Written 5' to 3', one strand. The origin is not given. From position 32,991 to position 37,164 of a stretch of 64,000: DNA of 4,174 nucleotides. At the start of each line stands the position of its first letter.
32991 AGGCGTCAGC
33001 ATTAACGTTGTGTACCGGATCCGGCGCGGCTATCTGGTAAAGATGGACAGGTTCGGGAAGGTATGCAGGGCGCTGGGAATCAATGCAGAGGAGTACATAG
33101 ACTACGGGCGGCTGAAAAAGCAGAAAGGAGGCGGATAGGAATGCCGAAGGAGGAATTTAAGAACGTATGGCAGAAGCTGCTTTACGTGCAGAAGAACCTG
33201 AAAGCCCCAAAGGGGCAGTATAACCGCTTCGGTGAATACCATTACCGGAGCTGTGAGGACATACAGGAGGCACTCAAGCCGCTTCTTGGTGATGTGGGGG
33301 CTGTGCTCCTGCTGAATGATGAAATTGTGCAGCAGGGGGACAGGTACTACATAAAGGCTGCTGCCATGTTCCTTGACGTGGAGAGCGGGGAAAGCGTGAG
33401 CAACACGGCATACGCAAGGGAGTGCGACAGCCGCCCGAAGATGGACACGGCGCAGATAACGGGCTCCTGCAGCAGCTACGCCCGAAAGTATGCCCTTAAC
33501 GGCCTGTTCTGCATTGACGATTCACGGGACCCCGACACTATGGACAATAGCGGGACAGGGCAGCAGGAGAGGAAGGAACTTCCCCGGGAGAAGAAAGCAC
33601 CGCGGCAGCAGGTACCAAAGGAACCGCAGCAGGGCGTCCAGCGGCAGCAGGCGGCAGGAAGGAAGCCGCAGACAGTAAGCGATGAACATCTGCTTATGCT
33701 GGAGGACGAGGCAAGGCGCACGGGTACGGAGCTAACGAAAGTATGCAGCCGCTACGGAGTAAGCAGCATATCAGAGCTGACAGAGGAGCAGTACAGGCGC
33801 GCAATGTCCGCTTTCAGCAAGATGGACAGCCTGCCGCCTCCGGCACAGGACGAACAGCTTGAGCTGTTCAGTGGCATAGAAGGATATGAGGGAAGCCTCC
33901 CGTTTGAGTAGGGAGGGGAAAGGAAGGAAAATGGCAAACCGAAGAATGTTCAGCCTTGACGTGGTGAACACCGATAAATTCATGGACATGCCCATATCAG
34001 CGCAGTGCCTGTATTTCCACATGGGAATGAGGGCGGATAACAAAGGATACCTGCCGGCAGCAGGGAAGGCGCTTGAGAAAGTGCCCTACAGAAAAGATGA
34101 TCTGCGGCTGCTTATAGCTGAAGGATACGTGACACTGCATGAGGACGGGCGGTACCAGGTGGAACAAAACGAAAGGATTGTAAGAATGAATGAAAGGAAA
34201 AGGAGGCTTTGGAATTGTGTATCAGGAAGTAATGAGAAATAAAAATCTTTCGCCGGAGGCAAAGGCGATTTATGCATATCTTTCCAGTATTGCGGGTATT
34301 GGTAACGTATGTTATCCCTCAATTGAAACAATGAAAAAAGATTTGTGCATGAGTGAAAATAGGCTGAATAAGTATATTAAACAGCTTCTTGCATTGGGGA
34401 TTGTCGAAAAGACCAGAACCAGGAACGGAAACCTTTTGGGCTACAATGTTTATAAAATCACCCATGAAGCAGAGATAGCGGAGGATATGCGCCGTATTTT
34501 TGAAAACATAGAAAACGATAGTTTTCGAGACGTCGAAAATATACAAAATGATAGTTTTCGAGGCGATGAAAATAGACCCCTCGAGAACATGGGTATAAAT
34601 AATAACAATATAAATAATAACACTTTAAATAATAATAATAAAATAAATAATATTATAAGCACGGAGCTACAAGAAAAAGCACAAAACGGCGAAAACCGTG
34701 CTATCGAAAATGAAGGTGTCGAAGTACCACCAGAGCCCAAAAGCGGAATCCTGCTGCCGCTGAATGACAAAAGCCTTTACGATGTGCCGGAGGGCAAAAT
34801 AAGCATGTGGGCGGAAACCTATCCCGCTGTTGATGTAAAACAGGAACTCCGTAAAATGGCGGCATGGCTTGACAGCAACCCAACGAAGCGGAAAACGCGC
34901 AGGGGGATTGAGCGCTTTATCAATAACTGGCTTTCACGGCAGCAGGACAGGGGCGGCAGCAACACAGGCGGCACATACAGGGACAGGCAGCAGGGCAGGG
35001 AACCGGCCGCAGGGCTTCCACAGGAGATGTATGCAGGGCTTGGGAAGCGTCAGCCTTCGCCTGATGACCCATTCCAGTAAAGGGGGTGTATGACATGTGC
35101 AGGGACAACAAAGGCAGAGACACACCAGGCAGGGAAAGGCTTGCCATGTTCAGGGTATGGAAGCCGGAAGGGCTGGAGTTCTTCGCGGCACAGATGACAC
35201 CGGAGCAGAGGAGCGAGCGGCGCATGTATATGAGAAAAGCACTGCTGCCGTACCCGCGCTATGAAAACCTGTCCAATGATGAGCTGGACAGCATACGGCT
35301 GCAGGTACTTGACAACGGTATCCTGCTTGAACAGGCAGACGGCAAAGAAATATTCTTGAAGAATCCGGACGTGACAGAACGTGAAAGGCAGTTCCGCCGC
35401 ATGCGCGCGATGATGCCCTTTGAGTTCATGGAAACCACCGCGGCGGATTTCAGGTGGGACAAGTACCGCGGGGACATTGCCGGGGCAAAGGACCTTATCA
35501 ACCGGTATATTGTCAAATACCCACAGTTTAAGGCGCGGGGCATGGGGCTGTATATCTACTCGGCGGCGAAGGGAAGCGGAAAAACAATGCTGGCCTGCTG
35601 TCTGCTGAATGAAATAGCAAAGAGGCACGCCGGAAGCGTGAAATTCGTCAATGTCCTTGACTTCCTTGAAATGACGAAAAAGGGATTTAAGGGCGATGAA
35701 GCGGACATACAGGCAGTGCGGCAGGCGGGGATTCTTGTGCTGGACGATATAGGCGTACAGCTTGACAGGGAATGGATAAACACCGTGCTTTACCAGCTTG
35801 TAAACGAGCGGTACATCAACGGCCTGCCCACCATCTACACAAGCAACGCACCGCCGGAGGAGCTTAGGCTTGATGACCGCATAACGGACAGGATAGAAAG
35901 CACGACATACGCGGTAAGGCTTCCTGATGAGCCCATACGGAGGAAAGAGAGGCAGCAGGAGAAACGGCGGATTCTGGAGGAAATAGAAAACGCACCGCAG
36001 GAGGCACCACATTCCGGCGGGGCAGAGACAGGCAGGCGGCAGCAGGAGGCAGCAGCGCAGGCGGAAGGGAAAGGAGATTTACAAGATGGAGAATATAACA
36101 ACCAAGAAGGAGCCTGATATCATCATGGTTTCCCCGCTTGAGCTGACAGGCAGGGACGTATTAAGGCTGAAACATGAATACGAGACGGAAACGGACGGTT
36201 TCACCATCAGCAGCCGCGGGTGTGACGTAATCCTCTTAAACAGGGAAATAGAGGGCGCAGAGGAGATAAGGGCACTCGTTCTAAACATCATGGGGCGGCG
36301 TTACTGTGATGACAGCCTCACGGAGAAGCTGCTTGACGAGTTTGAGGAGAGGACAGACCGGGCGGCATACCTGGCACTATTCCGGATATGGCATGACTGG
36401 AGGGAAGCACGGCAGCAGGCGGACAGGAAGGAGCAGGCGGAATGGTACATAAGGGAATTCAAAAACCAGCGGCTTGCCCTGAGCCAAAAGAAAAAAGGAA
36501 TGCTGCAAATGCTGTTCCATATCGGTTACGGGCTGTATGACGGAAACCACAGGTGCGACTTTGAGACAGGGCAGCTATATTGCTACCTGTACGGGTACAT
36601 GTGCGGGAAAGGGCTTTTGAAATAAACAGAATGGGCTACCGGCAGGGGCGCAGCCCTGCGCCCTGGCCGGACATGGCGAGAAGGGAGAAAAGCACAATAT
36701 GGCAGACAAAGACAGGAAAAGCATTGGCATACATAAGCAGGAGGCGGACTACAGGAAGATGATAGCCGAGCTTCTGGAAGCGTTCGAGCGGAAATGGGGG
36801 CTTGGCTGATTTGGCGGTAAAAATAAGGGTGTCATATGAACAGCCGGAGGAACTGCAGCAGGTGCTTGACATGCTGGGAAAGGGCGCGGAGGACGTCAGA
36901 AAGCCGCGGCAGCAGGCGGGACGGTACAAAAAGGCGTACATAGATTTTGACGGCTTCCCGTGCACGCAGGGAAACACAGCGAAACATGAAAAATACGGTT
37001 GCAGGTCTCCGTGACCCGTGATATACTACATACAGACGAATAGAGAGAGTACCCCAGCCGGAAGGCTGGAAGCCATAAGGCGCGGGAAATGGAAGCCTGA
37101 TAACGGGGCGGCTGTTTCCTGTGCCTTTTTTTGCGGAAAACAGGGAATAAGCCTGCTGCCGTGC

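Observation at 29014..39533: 10.5 kb integrated element with the gene content of a phage satellite (PICI-like) rather than a prophage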

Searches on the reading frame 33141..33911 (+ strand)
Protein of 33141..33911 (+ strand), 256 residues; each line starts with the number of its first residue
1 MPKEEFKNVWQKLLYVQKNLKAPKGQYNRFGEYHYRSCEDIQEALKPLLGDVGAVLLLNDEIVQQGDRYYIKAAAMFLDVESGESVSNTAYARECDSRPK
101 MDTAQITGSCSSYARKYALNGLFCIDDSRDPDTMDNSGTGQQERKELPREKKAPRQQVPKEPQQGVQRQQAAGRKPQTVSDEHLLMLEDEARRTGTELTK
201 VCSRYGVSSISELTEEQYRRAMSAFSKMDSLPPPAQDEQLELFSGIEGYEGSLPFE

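Call 7: search_protein_families(library=pfam, max_evalue=0.01, proteins=[window:33141-33911:+])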
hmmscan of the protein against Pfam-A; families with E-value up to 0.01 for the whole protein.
window:33141-33911:+ (256 aa): 1 family
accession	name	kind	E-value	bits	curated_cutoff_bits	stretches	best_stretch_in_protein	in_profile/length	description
PF04404.17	ERF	-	1.2e-40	139.5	25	1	11-157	3-150/153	ERF superfamily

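Call 9: search_protein_families(library=phrogs, max_evalue=0.001, proteins=[window:33141-33911:+])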
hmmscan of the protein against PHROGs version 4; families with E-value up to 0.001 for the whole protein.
window:33141-33911:+ (256 aa): 3 families
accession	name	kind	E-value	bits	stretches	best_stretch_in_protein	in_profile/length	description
phrog_155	-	DNA, RNA and nucleotide metabolism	3.3e-45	156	1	3-227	62-266/308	Erf-like ssDNA annealing protein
phrog_2324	-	DNA, RNA and nucleotide metabolism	8.6e-14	52.5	1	4-172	6-160/193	Erf-like ssDNA annealing protein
phrog_34817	-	unknown function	0.00012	22.5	1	100-178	101-178/291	-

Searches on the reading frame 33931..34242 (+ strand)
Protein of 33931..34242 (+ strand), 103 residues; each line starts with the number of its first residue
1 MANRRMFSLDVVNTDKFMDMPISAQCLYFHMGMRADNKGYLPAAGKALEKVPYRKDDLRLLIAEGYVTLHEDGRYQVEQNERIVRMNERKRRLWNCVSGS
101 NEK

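Call 7: search_protein_families(library=pfam, max_evalue=0.01, proteins=[window:33931-34242:+])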
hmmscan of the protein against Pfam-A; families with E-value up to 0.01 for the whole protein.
window:33931-34242:+ (103 aa): 0 families

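Call 9: search_protein_families(library=phrogs, max_evalue=0.001, proteins=[window:33931-34242:+])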
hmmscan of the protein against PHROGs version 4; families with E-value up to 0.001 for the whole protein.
window:33931-34242:+ (103 aa): 3 families
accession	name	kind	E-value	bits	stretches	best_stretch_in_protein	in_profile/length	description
phrog_8489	-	DNA, RNA and nucleotide metabolism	8.5e-26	92.7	1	1-73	1-73/296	DnaD-like helicase loader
phrog_5708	-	DNA, RNA and nucleotide metabolism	1.1e-24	88.8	1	1-74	1-74/263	DnaD-like helicase loader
phrog_1163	-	unknown function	2.2e-09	38.5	1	1-87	8-111/273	-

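Call 52: search_protein_families(library=ncbifam, max_evalue=0.001, proteins=[window:33931-34242:+])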
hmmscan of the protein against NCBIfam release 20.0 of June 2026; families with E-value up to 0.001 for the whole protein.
window:33931-34242:+ (103 aa): 0 families

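Call 80: search_protein_families(library=padloc, max_evalue=0.001, proteins=[window:33931-34242:+])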
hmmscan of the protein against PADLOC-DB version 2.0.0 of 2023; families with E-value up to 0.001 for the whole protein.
window:33931-34242:+ (103 aa): 0 families

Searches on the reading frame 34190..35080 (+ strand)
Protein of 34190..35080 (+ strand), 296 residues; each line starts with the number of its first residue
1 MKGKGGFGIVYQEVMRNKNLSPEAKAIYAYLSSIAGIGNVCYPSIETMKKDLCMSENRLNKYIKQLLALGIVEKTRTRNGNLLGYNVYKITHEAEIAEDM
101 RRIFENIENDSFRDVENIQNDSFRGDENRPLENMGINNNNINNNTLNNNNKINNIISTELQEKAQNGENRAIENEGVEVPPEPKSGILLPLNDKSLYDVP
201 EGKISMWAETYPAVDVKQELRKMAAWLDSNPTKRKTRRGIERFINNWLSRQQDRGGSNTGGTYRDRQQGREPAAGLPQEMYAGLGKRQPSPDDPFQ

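Call 7: search_protein_families(library=pfam, max_evalue=0.01, proteins=[window:34190-35080:+])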
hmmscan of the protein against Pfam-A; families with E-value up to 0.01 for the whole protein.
window:34190-35080:+ (296 aa): 1 family
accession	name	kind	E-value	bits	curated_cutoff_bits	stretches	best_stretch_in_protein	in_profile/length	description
PF13730.12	HTH_36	-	2.7e-10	40.3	25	1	18-72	1-55/55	Helix-turn-helix domain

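Call 9: search_protein_families(library=phrogs, max_evalue=0.001, proteins=[window:34190-35080:+])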
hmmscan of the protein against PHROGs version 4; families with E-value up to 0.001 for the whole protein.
window:34190-35080:+ (296 aa): 18 families
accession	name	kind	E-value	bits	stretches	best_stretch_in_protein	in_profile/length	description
phrog_1032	-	DNA, RNA and nucleotide metabolism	1.8e-17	65.2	1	23-253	18-235/281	replication initiation protein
phrog_7882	-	DNA, RNA and nucleotide metabolism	1.4e-16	61.9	1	5-159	15-191/314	DnaD-like helicase loader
phrog_30285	-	unknown function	1.9e-14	55.1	1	6-150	26-158/208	-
phrog_186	-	DNA, RNA and nucleotide metabolism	2e-14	55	1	4-158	19-176/308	DnaD-like helicase loader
phrog_428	-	DNA, RNA and nucleotide metabolism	2e-13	51.3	1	2-161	85-224/455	replication initiation protein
phrog_15053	-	unknown function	7.4e-12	46.1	1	4-163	24-198/343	-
phrog_30408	-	unknown function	1.9e-11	44.8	1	5-90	15-105/318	-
phrog_391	-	DNA, RNA and nucleotide metabolism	5e-11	43.8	1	12-139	7-126/298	replication initiation O-like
phrog_8102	-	DNA, RNA and nucleotide metabolism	5.8e-09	36.5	1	8-111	20-128/337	replication initiation protein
phrog_270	-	DNA, RNA and nucleotide metabolism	1.3e-08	35.6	1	14-150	39-166/383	replication initiation protein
phrog_678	-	DNA, RNA and nucleotide metabolism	1.3e-07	32.5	1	17-163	68-207/346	replication initiation O-like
phrog_4221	-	DNA, RNA and nucleotide metabolism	1.6e-06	28.7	1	10-175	16-183/325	replication initiation protein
phrog_11896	-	DNA, RNA and nucleotide metabolism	1e-05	26.6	1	24-110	22-112/225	primosomal protein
phrog_6643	-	DNA, RNA and nucleotide metabolism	2e-05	25.2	1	31-126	26-101/313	replication initiation protein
phrog_22534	-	unknown function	2.1e-05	25.4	1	17-90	21-92/111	-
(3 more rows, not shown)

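Call 52: search_protein_families(library=ncbifam, max_evalue=0.001, proteins=[window:34217-35080:+])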
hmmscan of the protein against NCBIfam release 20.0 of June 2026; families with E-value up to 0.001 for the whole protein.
window:34217-35080:+ (287 aa): 1 family
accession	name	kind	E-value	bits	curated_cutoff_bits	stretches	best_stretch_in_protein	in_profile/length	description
NF053606.1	Sta1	subfamily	0.00058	19.9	80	0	35-97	36-99/100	Sta1 family transcriptional regulator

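Call 80: search_protein_families(library=padloc, max_evalue=0.001, proteins=[window:34217-35080:+])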
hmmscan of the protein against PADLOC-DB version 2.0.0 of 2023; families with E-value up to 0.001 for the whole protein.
window:34217-35080:+ (287 aa): 0 families

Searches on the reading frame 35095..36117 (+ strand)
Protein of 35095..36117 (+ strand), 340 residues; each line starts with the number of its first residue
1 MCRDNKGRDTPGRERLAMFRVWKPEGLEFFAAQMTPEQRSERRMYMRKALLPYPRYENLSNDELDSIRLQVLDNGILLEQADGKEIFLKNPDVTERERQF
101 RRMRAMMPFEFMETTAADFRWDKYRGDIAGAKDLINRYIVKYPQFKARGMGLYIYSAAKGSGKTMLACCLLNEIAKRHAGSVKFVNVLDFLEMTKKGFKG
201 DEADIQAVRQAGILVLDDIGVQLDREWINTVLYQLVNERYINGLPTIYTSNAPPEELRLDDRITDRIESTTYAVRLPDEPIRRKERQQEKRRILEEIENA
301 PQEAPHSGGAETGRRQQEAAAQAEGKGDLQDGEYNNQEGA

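Call 7: search_protein_families(library=pfam, max_evalue=0.01, proteins=[window:35095-36117:+])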
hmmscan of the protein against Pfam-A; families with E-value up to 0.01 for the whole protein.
window:35095-36117:+ (340 aa): 2 families
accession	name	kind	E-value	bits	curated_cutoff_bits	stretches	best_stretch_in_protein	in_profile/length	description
PF01695.23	IstB_IS21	-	4.4e-08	33.3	24.1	1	158-287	100-236/238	IstB-like ATP binding protein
PF00308.24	Bac_DnaA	-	7.7e-06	26.6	23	1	152-268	37-156/162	Bacterial DnaA ATPAse domain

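Call 9: search_protein_families(library=phrogs, max_evalue=0.001, proteins=[window:35095-36117:+])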
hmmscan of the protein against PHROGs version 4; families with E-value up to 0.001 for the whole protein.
window:35095-36117:+ (340 aa): 3 families
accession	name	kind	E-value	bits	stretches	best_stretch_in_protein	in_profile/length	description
phrog_50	-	DNA, RNA and nucleotide metabolism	8.1e-42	145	1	107-326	326-543/570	DnaC-like helicase loader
phrog_3277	-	DNA, RNA and nucleotide metabolism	9.3e-23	81.9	1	158-290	18-161/168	DnaC-like helicase loader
phrog_26922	-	DNA, RNA and nucleotide metabolism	1.2e-12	49.3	1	211-278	12-81/92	DnaC-like helicase loader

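Call 52: search_protein_families(library=ncbifam, max_evalue=0.001, proteins=[window:35095-36117:+])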
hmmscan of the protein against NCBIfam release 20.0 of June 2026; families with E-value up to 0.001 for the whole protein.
window:35095-36117:+ (340 aa): 12 families
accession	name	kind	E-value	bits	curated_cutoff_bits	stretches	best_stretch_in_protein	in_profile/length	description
NF005992.0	PRK08116.1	subfamily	5.1e-36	124.2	189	1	94-296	57-265/269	hypothetical protein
NF006505.0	PRK08939.1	equivalog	1.2e-17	64.1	228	1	96-268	105-276/306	primosomal protein DnaI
NF005304.0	PRK06835.1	equivalog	4.7e-15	55.5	215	1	143-290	177-328/330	ATP-binding protein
NF005378.0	PRK06921.1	subfamily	1.2e-13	50.7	207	1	71-269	38-242/266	hypothetical protein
NF005931.1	PRK07952.1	equivalog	3e-12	46.6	357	1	93-268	43-223/246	replicative helicase loader DnaC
NF038214.1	IS21_help_AAA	equivalog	4.2e-10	39.7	200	1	158-256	98-196/232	IS21-like element helper ATPase IstB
NF001154.0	PRK00149.3-3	equivalog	9.6e-10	38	410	1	152-269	153-275/462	chromosomal replication initiator protein DnaA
TIGR00362.1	DnaA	equivalog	6.8e-08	32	343.9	1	152-270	140-261/437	chromosomal replication initiator protein DnaA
NF009043.0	PRK12377.1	subfamily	1e-07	31.8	389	1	148-268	99-223/248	ATP-binding protein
NF040713.1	ZapE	equivalog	9.5e-05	21.8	140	1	148-262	51-167/344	cell division protein ZapE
TIGR03420.1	DnaA_homol_Hda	equivalog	0.00011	21.8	194.8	1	152-269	40-150/226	DnaA regulatory inactivator Hda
NF006616.1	PRK09183.1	subfamily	0.00071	18.9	300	0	159-253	109-204/253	IS21-like element helper ATPase IstB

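Call 80: search_protein_families(library=padloc, max_evalue=0.001, proteins=[window:35095-36117:+])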
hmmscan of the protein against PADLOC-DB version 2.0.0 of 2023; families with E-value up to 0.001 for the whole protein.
window:35095-36117:+ (340 aa): 0 families

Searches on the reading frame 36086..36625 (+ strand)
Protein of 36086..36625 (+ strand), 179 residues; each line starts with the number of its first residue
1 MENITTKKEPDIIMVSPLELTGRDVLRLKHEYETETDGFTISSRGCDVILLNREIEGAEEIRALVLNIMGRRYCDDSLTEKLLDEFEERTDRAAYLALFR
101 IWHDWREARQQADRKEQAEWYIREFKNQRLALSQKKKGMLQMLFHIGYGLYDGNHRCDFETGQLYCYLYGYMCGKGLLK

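Call 7: search_protein_families(library=pfam, max_evalue=0.01, proteins=[window:36086-36625:+])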
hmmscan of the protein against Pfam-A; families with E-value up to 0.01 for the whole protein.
window:36086-36625:+ (179 aa): 0 families

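Call 9: search_protein_families(library=phrogs, max_evalue=0.001, proteins=[window:36086-36625:+])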
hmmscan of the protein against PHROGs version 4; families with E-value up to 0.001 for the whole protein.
window:36086-36625:+ (179 aa): 0 families

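Call 52: search_protein_families(library=ncbifam, max_evalue=0.001, proteins=[window:36086-36625:+])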
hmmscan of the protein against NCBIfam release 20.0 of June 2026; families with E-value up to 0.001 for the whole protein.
window:36086-36625:+ (179 aa): 0 families

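Call 80: search_protein_families(library=padloc, max_evalue=0.001, proteins=[window:36086-36625:+])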
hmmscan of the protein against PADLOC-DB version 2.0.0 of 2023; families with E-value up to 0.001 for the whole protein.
window:36086-36625:+ (179 aa): 0 families

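Call 81: find_homologous_proteins(query=window:36086-36625:+)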
Query window:36086-36625:+ (179 aa): 3 proteins with E <= 0.001 among 28 candidates.
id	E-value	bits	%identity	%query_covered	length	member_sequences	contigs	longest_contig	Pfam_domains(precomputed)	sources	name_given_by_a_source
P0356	8.1e-118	408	100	100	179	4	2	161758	-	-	-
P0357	1.8e-103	362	89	100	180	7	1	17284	-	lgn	-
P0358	3.9e-92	325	79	100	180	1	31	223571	-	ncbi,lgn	ncbi:MAG: hypothetical protein K1W13_03695 [Lachnospiraceae bacterium]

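Call 92: predict_structure(alignment_id=A4)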
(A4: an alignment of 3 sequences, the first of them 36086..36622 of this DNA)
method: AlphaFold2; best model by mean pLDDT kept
length: 179 residues; sequences in the alignment: 3
mean_pLDDT: 42.3   pTM: 0.32
mean pLDDT of the five models: 42.3, 42.2, 41.0, 40.6, 40.1
residues with pLDDT >= 90: 0; 70-90: 0; 50-70: 25; < 50: 154
segments of 3 or more residues with pLDDT < 50: 1-62, 64-76, 89-91, 96-98, 104-119, 124-126, 128-132, 134-163, 172-179
pLDDT, mean of each block of 10 residues (from residue 1): 26 33 44 36 34 37 45 46 52 50 47 45 46 46 42 37 49 47
secondary structure, 60 per line:
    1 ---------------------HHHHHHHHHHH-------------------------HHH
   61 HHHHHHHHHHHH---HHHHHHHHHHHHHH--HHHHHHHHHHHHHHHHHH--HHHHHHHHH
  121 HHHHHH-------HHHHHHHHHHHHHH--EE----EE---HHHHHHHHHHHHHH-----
elements in order: H22-32 H58-72 H76-89 H92-109 H112-126 H134-147 H161-174

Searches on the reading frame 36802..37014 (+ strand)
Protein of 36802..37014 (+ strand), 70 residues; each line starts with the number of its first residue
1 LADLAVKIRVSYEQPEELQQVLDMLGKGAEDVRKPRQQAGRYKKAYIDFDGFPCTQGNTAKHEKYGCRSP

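Call 8: search_protein_families(library=pfam, max_evalue=0.01, proteins=[window:36802-37014:+])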
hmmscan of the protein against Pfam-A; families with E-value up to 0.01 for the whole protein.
window:36802-37014:+ (70 aa): 0 families

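Call 52: search_protein_families(library=ncbifam, max_evalue=0.001, proteins=[window:36802-37014:+])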
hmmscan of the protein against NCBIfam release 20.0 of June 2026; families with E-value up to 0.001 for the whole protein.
window:36802-37014:+ (70 aa): 0 families

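Call 64: search_protein_families(library=phrogs, max_evalue=0.001, proteins=[window:36802-37014:+])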
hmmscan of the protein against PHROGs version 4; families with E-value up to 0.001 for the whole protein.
window:36802-37014:+ (70 aa): 0 families

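Call 80: search_protein_families(library=padloc, max_evalue=0.001, proteins=[window:36802-37014:+])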
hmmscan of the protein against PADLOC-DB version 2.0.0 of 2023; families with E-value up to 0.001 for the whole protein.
window:36802-37014:+ (70 aa): 0 families
